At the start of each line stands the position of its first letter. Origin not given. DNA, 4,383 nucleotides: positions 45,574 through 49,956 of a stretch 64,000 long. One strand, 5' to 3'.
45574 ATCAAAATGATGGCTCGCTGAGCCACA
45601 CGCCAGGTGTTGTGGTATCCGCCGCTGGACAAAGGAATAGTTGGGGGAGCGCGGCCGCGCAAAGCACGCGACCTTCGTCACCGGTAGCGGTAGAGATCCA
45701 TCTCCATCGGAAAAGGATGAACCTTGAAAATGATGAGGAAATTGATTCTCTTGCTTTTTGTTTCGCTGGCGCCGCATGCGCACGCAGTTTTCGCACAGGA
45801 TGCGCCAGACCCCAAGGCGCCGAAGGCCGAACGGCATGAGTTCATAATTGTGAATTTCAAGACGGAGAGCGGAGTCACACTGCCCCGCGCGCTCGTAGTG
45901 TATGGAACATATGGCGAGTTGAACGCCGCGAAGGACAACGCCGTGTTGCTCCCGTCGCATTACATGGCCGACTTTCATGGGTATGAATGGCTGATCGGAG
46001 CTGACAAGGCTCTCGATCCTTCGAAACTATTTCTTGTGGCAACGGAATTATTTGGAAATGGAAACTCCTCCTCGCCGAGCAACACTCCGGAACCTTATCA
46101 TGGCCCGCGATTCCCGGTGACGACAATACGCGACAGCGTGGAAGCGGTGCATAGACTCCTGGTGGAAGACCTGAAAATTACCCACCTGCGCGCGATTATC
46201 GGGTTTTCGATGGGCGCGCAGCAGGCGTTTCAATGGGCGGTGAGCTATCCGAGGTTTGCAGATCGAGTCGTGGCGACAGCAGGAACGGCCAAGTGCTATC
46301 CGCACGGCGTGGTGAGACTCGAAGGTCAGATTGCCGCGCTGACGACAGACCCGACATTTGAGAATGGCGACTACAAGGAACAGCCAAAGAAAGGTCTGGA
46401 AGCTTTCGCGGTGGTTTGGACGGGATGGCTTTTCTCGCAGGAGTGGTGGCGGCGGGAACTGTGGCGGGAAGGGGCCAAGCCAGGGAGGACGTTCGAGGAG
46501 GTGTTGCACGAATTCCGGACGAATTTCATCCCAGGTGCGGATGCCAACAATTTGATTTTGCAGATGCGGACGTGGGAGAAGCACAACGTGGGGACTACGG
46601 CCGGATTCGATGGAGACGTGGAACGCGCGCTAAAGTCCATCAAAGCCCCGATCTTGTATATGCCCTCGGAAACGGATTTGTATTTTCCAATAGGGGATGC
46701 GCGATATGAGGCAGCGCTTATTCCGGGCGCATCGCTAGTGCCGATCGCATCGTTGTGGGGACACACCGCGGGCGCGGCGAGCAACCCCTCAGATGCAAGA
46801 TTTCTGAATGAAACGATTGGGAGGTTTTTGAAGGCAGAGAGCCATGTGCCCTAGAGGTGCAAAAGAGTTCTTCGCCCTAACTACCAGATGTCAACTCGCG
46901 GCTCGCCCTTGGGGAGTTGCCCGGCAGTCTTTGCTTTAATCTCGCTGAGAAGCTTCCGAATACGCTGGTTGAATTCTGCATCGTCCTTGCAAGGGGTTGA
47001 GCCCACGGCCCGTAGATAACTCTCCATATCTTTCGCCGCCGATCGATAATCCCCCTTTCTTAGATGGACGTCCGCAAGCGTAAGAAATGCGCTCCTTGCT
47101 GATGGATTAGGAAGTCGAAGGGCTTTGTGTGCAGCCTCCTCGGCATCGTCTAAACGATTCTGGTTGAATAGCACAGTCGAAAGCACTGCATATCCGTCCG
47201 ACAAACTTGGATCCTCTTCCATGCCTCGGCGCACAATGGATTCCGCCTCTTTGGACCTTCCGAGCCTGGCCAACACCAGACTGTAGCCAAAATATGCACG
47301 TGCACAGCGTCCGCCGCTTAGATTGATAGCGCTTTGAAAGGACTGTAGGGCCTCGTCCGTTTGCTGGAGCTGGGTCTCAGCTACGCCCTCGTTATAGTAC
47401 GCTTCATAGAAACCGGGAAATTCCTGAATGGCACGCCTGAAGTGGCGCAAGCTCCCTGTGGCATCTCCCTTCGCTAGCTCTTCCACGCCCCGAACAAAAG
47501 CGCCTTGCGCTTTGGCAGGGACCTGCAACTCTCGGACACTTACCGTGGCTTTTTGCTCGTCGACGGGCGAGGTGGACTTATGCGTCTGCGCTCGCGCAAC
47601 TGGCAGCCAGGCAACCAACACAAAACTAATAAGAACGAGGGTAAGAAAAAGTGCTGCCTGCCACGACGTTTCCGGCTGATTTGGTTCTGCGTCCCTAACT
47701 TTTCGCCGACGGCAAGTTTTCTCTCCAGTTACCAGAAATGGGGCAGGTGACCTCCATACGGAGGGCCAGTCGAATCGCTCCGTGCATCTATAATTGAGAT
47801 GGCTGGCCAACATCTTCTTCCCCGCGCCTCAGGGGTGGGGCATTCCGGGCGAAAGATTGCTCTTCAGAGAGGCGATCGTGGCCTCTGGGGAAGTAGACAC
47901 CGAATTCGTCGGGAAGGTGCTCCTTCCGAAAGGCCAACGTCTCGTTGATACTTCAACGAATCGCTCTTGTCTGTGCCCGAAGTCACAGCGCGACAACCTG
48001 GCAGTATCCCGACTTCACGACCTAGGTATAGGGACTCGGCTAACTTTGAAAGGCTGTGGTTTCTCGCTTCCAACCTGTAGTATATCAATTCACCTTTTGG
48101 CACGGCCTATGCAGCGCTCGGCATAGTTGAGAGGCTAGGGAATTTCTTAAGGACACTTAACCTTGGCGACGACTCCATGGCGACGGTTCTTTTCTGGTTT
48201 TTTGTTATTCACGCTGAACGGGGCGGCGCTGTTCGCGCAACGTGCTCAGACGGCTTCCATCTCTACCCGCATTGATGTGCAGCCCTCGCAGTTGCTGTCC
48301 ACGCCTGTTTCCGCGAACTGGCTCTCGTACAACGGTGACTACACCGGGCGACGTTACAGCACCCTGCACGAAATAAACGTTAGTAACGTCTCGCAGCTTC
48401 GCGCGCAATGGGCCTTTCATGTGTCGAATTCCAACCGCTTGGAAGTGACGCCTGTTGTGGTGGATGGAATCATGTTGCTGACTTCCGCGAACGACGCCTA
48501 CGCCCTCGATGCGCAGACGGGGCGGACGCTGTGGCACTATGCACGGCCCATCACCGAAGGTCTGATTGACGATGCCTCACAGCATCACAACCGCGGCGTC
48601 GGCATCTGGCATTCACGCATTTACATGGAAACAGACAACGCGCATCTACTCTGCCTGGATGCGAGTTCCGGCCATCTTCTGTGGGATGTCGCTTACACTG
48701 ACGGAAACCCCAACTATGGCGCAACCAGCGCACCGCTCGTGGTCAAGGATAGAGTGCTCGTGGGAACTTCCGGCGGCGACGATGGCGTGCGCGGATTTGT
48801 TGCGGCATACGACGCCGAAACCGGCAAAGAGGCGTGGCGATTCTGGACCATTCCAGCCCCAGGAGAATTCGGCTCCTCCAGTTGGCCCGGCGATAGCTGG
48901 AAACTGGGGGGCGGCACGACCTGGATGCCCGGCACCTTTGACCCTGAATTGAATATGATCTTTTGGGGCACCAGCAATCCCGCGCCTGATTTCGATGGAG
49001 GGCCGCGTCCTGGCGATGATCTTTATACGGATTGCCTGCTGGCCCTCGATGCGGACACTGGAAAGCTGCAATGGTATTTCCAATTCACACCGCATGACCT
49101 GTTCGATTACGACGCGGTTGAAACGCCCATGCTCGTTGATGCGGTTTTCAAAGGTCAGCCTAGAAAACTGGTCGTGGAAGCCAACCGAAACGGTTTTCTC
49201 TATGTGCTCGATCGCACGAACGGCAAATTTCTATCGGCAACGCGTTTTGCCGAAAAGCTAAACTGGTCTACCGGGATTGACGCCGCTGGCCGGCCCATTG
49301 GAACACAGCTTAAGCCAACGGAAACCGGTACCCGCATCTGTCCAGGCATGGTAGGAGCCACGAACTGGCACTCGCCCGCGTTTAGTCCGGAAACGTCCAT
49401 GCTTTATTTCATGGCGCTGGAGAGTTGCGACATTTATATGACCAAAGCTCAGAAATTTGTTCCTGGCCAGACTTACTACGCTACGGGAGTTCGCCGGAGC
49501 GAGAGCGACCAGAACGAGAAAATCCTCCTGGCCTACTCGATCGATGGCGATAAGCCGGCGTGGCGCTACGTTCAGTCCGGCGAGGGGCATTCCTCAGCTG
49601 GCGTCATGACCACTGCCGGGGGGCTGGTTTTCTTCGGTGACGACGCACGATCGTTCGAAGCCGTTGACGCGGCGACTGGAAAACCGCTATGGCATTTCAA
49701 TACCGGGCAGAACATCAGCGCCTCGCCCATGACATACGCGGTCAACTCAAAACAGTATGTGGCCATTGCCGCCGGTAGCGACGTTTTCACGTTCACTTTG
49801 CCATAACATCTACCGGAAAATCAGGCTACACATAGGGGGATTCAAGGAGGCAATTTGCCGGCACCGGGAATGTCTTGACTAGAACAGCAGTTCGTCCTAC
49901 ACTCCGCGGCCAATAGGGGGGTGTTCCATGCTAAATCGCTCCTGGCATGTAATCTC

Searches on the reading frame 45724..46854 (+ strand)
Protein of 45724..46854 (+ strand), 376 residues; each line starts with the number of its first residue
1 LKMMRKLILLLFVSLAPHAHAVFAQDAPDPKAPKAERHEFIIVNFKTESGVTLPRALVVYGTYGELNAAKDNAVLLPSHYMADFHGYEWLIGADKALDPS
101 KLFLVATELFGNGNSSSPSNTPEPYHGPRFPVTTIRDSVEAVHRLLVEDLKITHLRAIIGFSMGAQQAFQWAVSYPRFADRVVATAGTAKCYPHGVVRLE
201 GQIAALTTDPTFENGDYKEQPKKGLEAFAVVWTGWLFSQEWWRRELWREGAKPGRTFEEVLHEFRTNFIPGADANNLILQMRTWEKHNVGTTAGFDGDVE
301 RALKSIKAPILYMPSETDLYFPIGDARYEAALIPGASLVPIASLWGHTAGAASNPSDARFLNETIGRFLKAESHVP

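Call 33: search_protein_families(library=pfam, proteins=[window:45724-46854:+], max_evalue=0.001)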
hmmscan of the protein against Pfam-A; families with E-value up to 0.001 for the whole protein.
window:45724-46854:+ (376 aa): 2 families
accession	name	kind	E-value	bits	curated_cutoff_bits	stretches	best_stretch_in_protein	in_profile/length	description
PF00561.26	Abhydrolase_1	-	6.6e-10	39.5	25.8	1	87-335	14-227/245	alpha/beta hydrolase fold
PF12697.13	Abhydrolase_6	-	0.00014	23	26.3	1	105-338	31-195/217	Alpha/beta hydrolase family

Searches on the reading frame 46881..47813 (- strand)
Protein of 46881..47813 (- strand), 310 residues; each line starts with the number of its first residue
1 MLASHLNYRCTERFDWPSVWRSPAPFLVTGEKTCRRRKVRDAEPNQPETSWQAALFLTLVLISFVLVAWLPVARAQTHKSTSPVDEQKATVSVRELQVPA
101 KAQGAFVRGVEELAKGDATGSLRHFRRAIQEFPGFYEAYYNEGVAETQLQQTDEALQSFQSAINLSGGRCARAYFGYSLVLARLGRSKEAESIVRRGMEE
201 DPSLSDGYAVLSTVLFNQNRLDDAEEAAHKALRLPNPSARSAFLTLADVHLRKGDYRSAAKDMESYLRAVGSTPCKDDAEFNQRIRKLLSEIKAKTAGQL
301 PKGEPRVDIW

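Call 33: search_protein_families(library=pfam, proteins=[window:46881-47813:-], max_evalue=0.001)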
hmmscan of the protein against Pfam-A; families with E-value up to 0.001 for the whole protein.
window:46881-47813:- (310 aa): 15 families
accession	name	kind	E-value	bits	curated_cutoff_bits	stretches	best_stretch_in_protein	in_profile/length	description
PF13432.12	TPR_16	-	3.3e-19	69.4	32.7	2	213-269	5-60/65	Tetratricopeptide repeat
PF07719.23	TPR_2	-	6.6e-18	63.7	27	0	137-165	2-30/34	Tetratricopeptide repeat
PF14559.12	TPR_19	-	5.5e-12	46.3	25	1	113-160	2-49/68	Tetratricopeptide repeat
PF13181.12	TPR_8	-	6e-12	45.2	25.7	0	136-166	1-31/34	Tetratricopeptide repeat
PF13428.12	TPR_14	-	1.4e-11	44.2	23.5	0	208-247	4-42/44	Tetratricopeptide repeat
PF00515.34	TPR_1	-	3.8e-11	42.8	27.8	1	137-165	2-30/34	Tetratricopeptide repeat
PF13431.12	TPR_17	-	1.2e-08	35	24.4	0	125-157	2-34/34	Tetratricopeptide repeat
PF13424.12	TPR_12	-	1.7e-08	35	30.1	1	138-198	5-72/77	Tetratricopeptide repeat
PF13174.12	TPR_6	-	9e-06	26.5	26.3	0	137-164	1-28/33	Tetratricopeptide repeat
PF23914.1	TPR_CcmH_CycH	-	1.3e-05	25.5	42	0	195-261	40-105/158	Cytochrome c-type biogenesis protein H TPR domain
PF07721.20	TPR_4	-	4.6e-05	24.1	27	0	171-196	1-26/26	Tetratricopeptide repeat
PF12895.13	ANAPC3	-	6.5e-05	23.6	27.2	0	217-266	1-49/82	Anaphase-promoting complex, cyclosome, subunit 3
PF13371.12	TPR_9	-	0.00016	22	35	0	216-271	6-60/73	Tetratricopeptide repeat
PF13414.12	TPR_11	-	0.00017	21.6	26.8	0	145-166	3-24/42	TPR repeat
PF13374.12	TPR_10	-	0.0003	21.1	27.5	0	209-233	6-30/42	Tetratricopeptide repeat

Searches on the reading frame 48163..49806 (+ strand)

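Call 33: search_protein_families(library=pfam, proteins=[window:48163-49806:+], max_evalue=0.001)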
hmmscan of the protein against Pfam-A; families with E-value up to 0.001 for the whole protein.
window:48163-49806:+ (547 aa): 3 families
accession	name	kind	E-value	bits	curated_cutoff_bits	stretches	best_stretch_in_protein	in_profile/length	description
PF01011.28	PQQ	-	6.3e-91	306.3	26.7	2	53-357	1-335/595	Glucose/ethanol/alcohol dehydrogenase, beta-propeller domain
PF13360.13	PQQ_2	-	2.8e-22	80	27.6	2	111-227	4-99/233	Outer membrane protein assembly factor BamB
PF13570.13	Beta-prop_ACSF4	-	1.3e-14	54.8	133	1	72-227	32-171/329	Beta-alanine-activating enzyme, beta-propeller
